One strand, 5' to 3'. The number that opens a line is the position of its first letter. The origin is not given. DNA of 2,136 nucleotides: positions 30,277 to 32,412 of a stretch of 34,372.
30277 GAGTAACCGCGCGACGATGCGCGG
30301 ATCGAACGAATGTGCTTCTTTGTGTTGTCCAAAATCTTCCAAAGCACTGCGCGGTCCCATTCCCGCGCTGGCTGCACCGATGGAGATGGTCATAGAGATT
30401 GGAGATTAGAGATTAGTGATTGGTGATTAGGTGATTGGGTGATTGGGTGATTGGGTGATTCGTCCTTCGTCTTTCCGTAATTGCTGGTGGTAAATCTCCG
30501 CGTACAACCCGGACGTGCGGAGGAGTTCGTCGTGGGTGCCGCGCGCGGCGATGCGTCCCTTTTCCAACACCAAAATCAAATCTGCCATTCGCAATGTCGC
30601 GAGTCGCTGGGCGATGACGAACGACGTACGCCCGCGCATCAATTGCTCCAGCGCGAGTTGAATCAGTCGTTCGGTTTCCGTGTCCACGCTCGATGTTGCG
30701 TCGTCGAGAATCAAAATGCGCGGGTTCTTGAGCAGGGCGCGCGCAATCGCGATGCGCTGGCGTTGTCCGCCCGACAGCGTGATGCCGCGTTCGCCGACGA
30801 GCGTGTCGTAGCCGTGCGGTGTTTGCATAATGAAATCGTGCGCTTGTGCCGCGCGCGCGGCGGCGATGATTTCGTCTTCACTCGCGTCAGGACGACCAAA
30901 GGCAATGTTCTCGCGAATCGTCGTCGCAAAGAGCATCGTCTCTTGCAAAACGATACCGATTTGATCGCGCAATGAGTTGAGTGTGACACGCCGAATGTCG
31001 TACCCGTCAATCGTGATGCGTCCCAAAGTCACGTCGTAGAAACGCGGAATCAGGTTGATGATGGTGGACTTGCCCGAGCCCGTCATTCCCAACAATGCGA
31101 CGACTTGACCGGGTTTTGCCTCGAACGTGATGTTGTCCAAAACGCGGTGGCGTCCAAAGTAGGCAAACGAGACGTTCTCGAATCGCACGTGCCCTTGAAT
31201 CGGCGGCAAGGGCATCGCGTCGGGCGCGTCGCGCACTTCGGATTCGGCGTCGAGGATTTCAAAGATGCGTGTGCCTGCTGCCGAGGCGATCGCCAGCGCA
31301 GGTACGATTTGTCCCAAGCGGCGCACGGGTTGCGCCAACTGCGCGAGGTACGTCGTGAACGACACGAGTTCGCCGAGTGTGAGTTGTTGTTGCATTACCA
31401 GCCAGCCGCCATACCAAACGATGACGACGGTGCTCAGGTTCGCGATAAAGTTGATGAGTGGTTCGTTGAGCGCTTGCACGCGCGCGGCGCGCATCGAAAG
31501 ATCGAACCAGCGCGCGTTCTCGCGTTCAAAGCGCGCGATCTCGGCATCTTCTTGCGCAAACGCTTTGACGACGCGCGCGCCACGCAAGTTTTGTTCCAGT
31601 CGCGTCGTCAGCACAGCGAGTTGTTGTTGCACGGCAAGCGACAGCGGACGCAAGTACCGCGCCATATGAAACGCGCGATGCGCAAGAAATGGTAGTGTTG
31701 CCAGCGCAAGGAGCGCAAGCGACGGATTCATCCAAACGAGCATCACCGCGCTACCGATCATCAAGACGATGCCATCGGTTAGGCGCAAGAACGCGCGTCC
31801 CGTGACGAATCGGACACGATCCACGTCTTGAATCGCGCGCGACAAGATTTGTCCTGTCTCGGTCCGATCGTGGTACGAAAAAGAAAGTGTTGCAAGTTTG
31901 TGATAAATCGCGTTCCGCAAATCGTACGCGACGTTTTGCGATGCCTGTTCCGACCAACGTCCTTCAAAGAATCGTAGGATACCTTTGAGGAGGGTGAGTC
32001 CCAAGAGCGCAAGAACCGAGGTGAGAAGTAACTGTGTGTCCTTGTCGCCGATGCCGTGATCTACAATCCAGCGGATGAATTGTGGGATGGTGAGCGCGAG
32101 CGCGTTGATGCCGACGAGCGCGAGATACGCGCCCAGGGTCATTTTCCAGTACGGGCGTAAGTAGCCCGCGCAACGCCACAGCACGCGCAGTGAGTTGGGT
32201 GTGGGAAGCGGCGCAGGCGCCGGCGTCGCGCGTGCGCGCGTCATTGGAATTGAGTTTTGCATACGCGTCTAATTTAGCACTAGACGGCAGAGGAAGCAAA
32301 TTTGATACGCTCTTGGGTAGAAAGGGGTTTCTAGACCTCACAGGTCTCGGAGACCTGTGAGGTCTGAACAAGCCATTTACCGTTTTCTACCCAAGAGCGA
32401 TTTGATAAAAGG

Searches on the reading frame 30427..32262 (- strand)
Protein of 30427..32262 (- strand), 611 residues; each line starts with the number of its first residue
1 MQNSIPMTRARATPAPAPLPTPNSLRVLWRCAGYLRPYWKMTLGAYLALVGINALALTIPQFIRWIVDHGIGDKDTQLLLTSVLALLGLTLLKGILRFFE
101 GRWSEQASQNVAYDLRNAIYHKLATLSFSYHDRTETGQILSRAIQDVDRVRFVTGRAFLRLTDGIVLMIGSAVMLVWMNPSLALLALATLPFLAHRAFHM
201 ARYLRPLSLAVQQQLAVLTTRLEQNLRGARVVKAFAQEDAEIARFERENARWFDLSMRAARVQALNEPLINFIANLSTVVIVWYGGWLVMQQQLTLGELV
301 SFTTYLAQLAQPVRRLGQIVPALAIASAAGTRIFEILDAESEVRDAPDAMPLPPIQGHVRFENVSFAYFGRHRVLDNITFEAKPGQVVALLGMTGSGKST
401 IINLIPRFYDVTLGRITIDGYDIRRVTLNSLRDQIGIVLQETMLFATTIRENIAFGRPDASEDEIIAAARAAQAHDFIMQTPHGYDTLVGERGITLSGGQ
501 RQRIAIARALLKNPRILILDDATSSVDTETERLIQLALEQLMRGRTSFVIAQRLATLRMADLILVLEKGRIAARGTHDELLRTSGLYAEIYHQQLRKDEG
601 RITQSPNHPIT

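Call 6: search_protein_families(library=pfam, proteins=[window:30427-32262:-])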
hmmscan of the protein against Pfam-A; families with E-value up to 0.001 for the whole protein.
window:30427-32262:- (611 aa): 2 families
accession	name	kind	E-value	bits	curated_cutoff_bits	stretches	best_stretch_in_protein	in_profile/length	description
PF00664.28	ABC_membrane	-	1.3e-51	176.3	28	1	47-313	6-274/274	ABC transporter transmembrane region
PF00005.33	ABC_tran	-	7.9e-33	114.4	25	1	375-524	1-137/137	ABC transporter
